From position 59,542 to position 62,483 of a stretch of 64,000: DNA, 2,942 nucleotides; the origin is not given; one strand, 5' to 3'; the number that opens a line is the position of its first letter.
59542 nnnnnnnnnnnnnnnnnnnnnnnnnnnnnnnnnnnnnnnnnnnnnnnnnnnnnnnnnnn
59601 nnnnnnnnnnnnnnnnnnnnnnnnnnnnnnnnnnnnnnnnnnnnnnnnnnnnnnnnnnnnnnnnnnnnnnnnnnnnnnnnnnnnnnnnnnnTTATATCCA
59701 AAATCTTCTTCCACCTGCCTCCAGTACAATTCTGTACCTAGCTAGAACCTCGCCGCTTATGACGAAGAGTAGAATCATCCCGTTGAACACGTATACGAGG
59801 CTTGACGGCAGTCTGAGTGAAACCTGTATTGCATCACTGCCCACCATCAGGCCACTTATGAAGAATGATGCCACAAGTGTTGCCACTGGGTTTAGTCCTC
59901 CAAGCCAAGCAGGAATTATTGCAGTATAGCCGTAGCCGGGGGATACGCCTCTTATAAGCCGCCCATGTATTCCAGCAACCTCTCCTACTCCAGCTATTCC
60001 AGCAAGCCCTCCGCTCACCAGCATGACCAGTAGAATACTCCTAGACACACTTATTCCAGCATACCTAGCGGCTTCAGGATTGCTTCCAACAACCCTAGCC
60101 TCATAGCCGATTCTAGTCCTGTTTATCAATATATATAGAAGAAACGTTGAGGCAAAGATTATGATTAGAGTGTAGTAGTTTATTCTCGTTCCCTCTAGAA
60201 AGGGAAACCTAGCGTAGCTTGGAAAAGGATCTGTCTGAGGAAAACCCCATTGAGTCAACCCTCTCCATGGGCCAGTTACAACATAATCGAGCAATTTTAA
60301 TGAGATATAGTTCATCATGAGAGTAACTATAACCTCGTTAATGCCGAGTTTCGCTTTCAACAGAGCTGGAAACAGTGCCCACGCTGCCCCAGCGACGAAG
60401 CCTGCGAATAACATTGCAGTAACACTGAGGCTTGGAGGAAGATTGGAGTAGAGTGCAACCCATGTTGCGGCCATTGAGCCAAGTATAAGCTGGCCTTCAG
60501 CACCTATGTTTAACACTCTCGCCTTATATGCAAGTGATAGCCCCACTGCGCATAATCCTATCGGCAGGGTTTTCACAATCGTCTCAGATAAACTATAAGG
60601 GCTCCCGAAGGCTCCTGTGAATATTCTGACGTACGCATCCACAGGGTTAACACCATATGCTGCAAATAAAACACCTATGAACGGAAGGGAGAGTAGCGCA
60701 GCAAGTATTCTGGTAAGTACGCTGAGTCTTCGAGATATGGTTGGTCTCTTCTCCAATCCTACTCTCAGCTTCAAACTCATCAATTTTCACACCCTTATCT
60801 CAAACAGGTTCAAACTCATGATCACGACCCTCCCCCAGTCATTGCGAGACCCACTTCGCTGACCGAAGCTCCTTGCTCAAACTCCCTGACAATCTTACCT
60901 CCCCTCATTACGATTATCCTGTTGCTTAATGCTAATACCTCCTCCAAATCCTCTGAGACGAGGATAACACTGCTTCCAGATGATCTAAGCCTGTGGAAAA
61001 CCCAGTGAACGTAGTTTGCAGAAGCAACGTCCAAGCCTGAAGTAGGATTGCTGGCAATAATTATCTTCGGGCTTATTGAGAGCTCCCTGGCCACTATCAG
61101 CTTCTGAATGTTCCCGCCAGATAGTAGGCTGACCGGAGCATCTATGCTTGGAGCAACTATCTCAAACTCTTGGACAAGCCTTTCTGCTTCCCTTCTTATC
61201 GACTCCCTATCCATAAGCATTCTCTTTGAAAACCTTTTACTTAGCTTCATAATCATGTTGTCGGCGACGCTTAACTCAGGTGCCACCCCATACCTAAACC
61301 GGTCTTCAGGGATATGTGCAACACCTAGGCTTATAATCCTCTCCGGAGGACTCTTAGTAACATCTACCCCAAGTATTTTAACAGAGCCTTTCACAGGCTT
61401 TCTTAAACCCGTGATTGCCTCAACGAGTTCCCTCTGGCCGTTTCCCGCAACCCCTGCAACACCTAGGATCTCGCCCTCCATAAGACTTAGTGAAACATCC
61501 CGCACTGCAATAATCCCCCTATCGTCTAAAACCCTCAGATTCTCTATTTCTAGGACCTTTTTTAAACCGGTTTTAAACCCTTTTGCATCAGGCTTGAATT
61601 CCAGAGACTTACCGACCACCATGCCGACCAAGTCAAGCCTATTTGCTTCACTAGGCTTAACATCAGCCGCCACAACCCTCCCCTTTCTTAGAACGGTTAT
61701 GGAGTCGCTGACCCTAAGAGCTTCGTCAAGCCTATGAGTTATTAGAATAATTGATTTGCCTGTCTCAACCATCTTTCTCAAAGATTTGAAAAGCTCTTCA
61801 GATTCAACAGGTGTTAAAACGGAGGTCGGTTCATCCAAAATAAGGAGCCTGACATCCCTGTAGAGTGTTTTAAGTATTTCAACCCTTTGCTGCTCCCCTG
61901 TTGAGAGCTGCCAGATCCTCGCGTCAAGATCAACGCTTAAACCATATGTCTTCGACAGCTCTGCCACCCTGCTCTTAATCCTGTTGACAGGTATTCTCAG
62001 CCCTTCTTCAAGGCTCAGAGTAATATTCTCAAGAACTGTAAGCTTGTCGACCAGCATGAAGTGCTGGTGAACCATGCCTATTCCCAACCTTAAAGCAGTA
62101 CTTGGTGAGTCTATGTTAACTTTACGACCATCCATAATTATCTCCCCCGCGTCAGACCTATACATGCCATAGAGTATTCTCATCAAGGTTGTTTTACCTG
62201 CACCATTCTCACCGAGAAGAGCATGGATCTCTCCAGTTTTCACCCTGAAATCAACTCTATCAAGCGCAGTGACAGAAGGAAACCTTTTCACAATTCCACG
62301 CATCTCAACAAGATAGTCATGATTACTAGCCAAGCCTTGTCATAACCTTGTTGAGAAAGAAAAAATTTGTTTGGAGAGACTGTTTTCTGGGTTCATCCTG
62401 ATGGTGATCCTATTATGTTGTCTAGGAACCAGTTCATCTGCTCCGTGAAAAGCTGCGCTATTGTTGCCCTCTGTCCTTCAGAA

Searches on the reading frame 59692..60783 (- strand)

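Call 47: search_protein_families(library=pfam, proteins=[window:59692-60783:-], max_evalue=0.00001)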
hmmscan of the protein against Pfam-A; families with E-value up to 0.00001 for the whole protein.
window:59692-60783:- (363 aa): 1 family
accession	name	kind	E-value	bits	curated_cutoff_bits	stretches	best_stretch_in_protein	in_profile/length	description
PF02653.21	BPD_transp_2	-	1.7e-46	159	26.8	1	65-341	2-268/269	Branched-chain amino acid transport system / permease component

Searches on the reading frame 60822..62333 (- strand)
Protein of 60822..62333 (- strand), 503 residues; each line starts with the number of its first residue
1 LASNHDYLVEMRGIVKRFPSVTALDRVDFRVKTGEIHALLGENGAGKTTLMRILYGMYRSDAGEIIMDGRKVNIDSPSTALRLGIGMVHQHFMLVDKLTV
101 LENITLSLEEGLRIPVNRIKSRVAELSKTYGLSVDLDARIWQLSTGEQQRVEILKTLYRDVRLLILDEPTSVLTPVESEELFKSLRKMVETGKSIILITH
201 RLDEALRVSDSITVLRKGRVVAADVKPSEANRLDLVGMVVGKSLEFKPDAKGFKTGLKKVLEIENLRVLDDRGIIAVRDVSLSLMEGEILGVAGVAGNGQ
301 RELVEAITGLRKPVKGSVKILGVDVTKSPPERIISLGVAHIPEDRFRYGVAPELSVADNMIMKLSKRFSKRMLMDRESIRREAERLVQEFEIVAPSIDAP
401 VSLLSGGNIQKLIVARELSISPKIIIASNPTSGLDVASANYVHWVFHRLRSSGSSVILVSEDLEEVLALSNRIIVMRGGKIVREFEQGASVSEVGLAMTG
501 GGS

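Call 47: search_protein_families(library=pfam, proteins=[window:60822-62333:-], max_evalue=0.00001)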
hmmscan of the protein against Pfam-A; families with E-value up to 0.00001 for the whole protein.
window:60822-62333:- (503 aa): 2 families
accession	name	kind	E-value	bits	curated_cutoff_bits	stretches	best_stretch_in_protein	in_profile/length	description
PF00005.33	ABC_tran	-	4.5e-50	170.2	25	2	24-171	1-137/137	ABC transporter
PF13304.12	AAA_21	-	1.8e-07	31.9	27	0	36-58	1-23/304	AAA domain, putative AbiEii toxin, Type IV TA system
